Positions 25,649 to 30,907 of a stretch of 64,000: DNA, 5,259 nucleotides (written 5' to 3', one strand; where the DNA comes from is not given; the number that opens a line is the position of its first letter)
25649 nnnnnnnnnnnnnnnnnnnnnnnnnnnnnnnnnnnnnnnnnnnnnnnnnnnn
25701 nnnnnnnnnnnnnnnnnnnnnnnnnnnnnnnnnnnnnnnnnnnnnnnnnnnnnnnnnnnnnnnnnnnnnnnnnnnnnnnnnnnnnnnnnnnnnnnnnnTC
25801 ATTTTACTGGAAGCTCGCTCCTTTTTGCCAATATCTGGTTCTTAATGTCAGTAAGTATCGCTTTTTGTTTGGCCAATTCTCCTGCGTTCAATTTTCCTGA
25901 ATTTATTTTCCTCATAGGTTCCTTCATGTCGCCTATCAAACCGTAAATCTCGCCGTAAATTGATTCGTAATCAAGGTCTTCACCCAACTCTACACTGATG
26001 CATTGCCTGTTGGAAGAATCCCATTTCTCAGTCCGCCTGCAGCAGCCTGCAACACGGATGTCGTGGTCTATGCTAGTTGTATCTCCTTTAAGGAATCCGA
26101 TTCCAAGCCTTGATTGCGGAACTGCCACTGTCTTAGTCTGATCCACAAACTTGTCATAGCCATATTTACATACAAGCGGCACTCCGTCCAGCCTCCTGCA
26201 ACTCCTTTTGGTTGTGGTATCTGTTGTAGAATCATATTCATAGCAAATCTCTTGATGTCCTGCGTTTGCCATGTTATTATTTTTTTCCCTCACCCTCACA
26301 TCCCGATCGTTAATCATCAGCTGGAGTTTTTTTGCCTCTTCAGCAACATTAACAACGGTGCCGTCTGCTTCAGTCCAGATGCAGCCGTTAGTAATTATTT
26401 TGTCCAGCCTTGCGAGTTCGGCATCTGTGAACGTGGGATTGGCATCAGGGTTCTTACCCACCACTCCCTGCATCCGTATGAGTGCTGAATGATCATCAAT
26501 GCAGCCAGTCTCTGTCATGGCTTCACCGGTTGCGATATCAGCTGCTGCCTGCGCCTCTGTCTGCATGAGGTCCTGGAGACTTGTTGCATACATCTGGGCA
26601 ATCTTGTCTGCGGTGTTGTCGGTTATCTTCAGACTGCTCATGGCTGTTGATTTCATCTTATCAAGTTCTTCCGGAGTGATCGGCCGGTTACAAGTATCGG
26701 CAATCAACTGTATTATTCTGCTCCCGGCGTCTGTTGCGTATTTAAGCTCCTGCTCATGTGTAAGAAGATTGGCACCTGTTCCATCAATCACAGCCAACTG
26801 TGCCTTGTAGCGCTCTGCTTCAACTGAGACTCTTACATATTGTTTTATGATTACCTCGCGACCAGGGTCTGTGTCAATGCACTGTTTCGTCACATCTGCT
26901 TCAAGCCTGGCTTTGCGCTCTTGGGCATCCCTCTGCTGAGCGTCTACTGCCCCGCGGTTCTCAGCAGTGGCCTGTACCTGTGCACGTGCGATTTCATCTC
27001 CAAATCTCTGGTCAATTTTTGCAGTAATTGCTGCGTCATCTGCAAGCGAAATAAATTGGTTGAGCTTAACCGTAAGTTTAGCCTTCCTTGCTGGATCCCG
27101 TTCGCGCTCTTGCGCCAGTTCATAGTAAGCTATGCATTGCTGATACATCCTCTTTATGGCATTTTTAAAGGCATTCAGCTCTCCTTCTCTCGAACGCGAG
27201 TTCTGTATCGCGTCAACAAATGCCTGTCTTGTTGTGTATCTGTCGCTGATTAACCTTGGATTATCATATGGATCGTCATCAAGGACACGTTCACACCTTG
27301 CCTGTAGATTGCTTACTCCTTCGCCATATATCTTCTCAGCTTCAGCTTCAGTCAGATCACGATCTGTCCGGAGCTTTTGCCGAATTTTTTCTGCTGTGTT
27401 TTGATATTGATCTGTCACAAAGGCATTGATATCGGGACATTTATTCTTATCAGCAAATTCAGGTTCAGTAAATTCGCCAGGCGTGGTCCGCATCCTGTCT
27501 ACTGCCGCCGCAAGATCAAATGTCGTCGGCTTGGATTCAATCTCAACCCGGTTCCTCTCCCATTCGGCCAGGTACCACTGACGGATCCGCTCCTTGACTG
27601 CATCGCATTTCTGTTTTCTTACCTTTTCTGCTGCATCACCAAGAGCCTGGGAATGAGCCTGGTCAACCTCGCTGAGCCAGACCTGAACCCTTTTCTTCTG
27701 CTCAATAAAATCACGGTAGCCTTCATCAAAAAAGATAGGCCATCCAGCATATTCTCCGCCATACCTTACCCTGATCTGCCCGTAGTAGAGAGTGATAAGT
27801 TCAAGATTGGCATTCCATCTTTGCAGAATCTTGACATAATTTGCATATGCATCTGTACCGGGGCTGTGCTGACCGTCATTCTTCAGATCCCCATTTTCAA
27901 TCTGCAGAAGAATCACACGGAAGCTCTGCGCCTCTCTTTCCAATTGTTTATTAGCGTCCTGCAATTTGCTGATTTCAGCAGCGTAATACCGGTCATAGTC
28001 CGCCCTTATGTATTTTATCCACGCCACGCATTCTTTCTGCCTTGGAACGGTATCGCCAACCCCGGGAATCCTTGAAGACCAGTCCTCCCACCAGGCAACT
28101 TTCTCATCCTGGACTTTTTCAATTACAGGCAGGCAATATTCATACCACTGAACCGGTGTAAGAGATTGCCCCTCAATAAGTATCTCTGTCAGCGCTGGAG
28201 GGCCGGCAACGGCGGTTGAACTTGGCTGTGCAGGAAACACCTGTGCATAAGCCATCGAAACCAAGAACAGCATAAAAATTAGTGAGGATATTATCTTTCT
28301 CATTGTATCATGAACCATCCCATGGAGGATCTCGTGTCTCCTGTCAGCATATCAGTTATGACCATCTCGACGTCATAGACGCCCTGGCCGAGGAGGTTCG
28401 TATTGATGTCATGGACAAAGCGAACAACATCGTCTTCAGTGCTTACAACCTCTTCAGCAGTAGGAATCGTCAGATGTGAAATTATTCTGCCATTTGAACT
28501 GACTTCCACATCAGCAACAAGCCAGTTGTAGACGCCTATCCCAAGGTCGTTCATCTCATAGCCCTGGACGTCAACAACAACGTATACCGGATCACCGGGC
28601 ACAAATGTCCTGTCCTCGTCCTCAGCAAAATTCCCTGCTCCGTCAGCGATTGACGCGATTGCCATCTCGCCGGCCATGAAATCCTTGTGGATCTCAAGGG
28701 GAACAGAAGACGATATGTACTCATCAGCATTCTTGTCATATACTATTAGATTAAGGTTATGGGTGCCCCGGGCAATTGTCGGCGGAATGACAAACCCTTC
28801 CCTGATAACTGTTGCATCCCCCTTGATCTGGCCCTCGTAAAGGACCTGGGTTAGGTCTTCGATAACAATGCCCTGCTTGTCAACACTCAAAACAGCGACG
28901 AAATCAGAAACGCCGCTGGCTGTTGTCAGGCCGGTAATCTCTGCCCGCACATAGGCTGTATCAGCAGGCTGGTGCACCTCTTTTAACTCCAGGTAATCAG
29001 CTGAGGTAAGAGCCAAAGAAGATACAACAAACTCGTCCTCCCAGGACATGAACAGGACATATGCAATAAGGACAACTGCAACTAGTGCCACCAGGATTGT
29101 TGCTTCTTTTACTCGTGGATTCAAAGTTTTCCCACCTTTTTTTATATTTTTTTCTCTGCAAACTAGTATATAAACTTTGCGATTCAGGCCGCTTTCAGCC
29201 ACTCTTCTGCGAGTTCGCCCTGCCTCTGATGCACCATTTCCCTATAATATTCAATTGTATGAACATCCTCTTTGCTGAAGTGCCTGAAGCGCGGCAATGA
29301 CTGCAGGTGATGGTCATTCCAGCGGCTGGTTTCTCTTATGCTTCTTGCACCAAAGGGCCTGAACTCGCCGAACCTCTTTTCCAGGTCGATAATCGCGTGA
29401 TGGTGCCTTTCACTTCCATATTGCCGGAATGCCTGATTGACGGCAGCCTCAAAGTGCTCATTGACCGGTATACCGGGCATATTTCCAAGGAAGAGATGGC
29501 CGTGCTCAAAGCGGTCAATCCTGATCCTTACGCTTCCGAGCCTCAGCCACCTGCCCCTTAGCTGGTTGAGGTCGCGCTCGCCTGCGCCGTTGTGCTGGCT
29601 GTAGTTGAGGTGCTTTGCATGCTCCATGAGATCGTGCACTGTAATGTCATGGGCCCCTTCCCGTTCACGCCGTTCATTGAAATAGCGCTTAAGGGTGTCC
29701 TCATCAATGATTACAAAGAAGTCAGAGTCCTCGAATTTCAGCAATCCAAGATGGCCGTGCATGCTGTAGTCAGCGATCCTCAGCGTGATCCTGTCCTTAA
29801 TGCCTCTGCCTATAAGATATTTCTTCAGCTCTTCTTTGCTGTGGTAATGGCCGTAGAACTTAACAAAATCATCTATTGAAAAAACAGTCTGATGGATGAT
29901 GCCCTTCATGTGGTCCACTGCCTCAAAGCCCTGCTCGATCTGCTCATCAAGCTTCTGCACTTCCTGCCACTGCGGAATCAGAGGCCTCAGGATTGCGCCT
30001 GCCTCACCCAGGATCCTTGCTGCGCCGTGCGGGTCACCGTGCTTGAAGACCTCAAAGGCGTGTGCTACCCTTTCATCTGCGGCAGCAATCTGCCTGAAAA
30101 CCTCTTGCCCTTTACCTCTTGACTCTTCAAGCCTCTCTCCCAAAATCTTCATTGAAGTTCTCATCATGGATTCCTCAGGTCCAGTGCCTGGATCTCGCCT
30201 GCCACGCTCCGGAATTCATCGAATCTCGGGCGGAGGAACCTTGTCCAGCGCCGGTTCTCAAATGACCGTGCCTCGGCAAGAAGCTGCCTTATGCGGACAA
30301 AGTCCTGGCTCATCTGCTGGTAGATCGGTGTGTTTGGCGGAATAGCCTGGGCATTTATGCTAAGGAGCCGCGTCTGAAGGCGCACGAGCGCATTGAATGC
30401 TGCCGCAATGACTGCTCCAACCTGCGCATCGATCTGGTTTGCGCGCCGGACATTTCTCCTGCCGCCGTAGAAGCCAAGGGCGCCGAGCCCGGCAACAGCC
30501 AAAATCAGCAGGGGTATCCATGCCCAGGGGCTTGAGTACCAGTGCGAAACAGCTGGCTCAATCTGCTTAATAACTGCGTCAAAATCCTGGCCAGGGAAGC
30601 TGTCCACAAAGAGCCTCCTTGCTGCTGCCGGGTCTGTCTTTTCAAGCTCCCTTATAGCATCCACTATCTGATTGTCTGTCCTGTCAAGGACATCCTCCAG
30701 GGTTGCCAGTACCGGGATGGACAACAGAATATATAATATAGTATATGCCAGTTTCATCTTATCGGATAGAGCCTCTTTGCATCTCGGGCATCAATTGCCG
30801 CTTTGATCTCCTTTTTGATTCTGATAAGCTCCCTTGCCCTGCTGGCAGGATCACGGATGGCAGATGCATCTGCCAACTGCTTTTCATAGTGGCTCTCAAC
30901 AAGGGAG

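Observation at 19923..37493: Fourteen co-directional, translationally coupled genes for an Arch_ATPase plus orphan secreted, bitopic, polytopic and helical cytoplasmic proteins: candidate undescribed trans-envelope apparatus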

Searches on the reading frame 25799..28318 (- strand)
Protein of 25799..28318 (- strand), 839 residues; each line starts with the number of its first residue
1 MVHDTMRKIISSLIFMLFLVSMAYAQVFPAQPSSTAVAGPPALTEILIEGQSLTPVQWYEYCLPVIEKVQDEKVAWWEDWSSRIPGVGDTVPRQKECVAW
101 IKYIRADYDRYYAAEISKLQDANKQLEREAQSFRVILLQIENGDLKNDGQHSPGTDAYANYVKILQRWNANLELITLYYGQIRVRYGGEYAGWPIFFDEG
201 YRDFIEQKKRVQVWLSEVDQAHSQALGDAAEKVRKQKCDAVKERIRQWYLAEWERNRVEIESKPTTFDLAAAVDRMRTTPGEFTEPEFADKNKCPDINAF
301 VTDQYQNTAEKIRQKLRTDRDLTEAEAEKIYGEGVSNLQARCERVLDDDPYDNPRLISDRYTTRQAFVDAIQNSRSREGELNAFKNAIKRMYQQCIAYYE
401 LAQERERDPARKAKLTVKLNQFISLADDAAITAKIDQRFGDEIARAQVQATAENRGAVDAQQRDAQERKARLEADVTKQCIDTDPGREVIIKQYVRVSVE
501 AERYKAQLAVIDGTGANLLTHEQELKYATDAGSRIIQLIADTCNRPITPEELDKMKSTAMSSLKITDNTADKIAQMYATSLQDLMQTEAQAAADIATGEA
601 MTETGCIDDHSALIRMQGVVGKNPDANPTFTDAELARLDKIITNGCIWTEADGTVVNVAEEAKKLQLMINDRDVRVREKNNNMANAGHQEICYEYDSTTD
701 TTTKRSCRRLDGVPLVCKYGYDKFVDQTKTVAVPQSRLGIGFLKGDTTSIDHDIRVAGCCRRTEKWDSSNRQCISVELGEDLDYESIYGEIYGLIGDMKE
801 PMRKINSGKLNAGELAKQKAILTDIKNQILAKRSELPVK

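Call 4: search_protein_families(library=pfam, max_evalue=0.1, proteins=[window:25799-28318:-])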
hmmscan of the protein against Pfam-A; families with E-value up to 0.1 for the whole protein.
window:25799-28318:- (839 aa): 1 family
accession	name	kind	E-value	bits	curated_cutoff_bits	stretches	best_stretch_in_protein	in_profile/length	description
PF12709.12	Fungal_TACC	-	0.065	14.2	27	0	101-135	25-59/77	Fungal Transforming acidic coiled-coil (TACC) proteins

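Call 10: find_encoding_contigs(protein=window:25799-28303:-, flank=10000, max_places=8)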
Protein window:25799-28303:- (834 aa): no gene with exactly this product is on record in the collection.

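Call 21: search_protein_families(library=ncbifam, max_evalue=0.01, proteins=[window:25799-28318:-])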
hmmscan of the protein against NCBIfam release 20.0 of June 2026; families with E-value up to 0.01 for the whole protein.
window:25799-28318:- (839 aa): 0 families

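Call 22: search_protein_families(library=phrogs, max_evalue=0.01, proteins=[window:25799-28318:-])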
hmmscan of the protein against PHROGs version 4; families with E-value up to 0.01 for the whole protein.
window:25799-28318:- (839 aa): 0 families

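Call 23: search_protein_representatives(protein=window:25799-28303:-)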
Query: 834 residues. Proteins with E-value up to 0.001 (for the whole library): 1; up to 1e-10: 1; up to 1e-30: 1. The best 1 are listed.
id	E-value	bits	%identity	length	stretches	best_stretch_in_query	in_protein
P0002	0.0e+00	1867.4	100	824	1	11-834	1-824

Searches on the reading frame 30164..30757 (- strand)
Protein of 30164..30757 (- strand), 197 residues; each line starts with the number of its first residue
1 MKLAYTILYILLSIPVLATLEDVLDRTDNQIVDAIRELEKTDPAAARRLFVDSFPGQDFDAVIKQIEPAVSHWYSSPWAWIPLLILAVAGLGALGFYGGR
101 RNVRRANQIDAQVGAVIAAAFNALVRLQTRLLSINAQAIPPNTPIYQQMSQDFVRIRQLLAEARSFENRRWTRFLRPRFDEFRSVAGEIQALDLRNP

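Call 4: search_protein_families(library=pfam, max_evalue=0.1, proteins=[window:30164-30757:-])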
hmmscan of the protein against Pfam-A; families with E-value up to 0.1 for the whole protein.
window:30164-30757:- (197 aa): 2 families
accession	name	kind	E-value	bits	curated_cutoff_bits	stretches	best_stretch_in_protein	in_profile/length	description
PF19926.4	DUF6389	-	0.0083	16.1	27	1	18-60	8-50/149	Family of unknown function (DUF6389)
PF02203.21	TarH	-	0.034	14.5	25.2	1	83-163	20-97/177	Tar ligand binding domain homologue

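Call 21: search_protein_families(library=ncbifam, max_evalue=0.01, proteins=[window:30164-30757:-])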
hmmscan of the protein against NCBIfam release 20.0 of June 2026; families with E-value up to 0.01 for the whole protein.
window:30164-30757:- (197 aa): 0 families
